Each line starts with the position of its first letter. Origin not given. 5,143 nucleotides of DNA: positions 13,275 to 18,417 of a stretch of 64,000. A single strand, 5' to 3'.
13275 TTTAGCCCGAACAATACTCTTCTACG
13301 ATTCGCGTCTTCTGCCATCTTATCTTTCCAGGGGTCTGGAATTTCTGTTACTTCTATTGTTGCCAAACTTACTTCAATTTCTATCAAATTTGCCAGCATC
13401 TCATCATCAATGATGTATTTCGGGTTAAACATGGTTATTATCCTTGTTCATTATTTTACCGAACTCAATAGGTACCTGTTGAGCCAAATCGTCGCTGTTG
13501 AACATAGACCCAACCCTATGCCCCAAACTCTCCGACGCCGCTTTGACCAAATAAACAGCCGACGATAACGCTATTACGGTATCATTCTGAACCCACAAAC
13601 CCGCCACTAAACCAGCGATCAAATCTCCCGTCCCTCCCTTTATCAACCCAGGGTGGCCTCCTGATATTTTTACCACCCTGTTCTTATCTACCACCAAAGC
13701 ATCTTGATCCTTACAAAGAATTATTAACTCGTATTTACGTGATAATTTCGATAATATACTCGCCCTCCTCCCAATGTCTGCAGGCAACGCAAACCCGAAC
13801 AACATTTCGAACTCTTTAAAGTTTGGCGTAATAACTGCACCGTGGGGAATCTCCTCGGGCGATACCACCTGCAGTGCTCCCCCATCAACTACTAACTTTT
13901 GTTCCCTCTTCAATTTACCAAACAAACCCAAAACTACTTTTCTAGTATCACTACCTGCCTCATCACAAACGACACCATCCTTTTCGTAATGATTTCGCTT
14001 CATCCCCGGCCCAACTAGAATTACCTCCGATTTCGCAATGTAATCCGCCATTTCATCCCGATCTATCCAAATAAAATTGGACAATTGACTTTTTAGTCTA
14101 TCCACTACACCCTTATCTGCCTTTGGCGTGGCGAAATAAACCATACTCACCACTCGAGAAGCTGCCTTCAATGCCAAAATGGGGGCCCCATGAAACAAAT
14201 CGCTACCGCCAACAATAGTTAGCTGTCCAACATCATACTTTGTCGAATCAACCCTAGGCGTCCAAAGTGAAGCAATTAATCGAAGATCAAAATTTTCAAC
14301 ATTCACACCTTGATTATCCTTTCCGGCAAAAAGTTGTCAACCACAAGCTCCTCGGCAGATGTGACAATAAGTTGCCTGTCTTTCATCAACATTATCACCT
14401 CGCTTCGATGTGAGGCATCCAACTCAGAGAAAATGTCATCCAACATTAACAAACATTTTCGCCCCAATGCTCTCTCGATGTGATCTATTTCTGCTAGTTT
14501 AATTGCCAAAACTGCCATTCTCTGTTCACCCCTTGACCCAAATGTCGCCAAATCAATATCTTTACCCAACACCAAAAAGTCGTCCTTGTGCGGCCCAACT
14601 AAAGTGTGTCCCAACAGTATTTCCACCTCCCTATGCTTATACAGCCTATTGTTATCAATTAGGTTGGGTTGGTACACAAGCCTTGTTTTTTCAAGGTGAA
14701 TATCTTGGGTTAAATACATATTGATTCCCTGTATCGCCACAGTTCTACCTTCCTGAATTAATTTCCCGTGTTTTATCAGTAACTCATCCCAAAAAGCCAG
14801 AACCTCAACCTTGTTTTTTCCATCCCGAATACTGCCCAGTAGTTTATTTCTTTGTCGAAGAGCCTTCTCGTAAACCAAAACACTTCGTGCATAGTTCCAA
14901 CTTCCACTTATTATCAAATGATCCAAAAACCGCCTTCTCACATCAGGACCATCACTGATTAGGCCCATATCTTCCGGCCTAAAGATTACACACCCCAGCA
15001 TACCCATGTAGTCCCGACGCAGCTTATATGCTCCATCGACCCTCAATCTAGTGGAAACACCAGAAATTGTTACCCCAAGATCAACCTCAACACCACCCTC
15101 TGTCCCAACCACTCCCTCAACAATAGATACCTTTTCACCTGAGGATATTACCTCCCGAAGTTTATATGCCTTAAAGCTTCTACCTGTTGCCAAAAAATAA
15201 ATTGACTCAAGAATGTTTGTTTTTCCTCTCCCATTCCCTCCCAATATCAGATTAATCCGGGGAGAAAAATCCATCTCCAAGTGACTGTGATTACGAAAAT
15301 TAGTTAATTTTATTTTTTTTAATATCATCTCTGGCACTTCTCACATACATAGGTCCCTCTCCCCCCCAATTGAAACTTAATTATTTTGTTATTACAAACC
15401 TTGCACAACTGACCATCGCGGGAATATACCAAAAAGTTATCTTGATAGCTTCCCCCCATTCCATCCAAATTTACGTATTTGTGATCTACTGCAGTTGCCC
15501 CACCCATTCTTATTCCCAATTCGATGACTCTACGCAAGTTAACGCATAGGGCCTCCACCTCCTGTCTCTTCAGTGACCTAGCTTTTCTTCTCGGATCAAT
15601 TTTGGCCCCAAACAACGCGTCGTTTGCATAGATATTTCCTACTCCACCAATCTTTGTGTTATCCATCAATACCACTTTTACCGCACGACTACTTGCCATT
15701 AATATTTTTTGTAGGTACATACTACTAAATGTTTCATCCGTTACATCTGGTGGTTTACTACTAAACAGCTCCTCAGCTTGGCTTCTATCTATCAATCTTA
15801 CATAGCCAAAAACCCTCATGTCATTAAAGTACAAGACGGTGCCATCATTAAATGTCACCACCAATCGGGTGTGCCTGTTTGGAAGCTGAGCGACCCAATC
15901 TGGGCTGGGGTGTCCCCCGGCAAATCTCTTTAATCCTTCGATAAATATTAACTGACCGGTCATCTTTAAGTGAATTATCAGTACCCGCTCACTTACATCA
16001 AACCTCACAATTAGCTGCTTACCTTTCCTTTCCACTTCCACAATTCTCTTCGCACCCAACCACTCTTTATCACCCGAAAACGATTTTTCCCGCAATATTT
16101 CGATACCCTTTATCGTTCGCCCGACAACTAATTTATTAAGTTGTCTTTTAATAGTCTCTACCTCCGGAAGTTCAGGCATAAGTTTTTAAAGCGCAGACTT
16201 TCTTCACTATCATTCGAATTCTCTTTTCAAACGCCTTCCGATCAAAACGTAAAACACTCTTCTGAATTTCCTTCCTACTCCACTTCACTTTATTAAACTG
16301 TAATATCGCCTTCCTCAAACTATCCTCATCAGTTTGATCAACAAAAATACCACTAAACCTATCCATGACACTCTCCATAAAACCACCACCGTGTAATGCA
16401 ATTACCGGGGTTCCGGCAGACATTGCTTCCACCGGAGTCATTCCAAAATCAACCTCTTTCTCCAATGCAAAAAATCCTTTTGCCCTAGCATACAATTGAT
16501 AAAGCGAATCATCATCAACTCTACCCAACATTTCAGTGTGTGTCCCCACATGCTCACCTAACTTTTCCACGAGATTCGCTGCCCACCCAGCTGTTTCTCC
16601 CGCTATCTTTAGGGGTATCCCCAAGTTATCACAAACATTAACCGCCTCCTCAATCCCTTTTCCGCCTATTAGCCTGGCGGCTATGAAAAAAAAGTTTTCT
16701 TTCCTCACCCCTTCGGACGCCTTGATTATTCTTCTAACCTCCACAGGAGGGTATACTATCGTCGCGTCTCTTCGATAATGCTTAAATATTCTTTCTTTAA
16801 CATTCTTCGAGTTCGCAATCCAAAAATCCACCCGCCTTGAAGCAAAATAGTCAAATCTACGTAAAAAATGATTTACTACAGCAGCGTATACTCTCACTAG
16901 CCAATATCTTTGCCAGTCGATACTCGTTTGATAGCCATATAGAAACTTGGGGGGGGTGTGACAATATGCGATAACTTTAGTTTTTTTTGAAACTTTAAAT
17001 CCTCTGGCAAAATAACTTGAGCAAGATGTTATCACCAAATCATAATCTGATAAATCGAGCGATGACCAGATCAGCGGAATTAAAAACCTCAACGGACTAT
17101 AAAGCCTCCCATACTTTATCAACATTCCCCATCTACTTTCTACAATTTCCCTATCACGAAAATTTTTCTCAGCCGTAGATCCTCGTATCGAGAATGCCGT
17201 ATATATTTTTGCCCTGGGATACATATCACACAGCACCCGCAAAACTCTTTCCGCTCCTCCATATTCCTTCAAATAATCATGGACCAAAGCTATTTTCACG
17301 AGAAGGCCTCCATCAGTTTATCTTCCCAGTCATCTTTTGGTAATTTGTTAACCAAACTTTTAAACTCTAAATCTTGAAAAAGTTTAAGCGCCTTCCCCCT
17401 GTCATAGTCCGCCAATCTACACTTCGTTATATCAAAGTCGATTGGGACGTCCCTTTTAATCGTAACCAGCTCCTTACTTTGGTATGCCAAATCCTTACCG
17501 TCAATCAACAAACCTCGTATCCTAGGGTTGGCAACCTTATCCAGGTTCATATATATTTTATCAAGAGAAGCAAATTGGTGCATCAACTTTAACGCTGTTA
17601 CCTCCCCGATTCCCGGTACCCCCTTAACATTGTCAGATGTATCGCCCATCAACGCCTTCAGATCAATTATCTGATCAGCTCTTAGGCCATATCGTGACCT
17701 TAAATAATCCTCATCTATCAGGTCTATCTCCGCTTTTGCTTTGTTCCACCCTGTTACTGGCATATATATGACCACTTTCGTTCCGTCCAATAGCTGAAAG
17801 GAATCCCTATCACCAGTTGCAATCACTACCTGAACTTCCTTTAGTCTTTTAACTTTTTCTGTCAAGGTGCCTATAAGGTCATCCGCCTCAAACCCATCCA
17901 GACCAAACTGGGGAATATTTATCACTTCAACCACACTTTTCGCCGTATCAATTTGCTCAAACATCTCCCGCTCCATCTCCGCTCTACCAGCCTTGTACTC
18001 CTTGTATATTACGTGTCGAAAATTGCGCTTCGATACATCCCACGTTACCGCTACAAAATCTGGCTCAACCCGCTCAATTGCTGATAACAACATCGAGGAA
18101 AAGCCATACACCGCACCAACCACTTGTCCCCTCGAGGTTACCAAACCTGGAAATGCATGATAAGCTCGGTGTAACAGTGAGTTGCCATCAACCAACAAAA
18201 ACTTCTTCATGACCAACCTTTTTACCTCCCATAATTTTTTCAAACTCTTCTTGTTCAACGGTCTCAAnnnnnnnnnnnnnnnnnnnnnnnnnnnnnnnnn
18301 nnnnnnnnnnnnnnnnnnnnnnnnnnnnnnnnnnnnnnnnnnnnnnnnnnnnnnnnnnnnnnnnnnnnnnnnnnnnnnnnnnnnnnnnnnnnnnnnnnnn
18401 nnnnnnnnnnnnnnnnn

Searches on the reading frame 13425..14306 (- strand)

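Call 13: search_protein_families(library=pfam, proteins=[window:13425-14306:-], max_evalue=0.00001)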
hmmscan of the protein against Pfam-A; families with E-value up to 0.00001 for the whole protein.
window:13425-14306:- (293 aa): 1 family
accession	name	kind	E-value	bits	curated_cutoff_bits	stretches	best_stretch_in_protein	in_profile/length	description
PF01256.23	Carb_kinase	-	7.2e-28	98.1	27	1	30-278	2-240/242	NAD(P)H-hydrate dehydratase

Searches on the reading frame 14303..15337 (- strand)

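Call 13: search_protein_families(library=pfam, proteins=[window:14303-15337:-], max_evalue=0.00001)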
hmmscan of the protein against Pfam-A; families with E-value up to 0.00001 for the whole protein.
window:14303-15337:- (344 aa): 3 families
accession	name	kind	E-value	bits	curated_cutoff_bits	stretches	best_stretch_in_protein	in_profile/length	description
PF02463.25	SMC_N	-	1.8e-22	80.3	40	1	6-335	2-204/220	RecF/RecN/SMC N terminal domain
PF13175.12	AAA_15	-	6.3e-12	46.2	32.1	1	4-56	1-54/374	AAA ATPase domain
PF13476.12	AAA_23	-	1.2e-11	46.1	27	1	8-54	1-47/201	AAA domain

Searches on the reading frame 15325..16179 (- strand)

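Call 13: search_protein_families(library=pfam, proteins=[window:15325-16179:-], max_evalue=0.00001)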
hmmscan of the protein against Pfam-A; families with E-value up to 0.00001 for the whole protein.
window:15325-16179:- (284 aa): 2 families
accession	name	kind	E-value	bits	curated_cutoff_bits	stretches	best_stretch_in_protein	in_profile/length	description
PF01149.29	Fapy_DNA_glyco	-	3.9e-28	98.9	25.5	1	1-127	1-117/117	Formamidopyrimidine-DNA glycosylase N-terminal domain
PF06831.19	H2TH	-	4.5e-23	81.5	34.7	1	144-230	3-89/93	Formamidopyrimidine-DNA glycosylase H2TH domain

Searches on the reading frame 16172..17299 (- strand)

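Call 13: search_protein_families(library=pfam, proteins=[window:16172-17299:-], max_evalue=0.00001)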
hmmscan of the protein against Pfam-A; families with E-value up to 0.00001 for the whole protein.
window:16172-17299:- (375 aa): 3 families
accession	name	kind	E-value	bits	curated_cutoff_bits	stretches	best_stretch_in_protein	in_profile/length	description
PF00534.26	Glycos_transf_1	-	7.3e-20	71.6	26.4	1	192-344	5-164/172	Glycosyl transferases group 1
PF13692.12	Glyco_trans_1_4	-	8.4e-13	49.2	27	1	225-334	32-138/142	Glycosyl transferases group 1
PF13439.12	Glyco_transf_4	-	5.4e-11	43.2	28.5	1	13-189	1-169/170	Glycosyltransferase Family 4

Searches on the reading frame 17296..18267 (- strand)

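Call 13: search_protein_families(library=pfam, proteins=[window:17296-18267:-], max_evalue=0.00001)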
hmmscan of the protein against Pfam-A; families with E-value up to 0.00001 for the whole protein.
window:17296-18267:- (323 aa): 2 families
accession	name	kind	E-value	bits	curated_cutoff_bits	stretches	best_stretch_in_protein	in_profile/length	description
PF02739.22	5_3_exonuc_N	-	1.4e-48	165.2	34.3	1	22-194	1-164/164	5'-3' exonuclease, N-terminal resolvase-like domain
PF01367.25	5_3_exonuc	-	8.6e-31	106.7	40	1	197-290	3-96/97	5'-3' exonuclease, C-terminal SAM fold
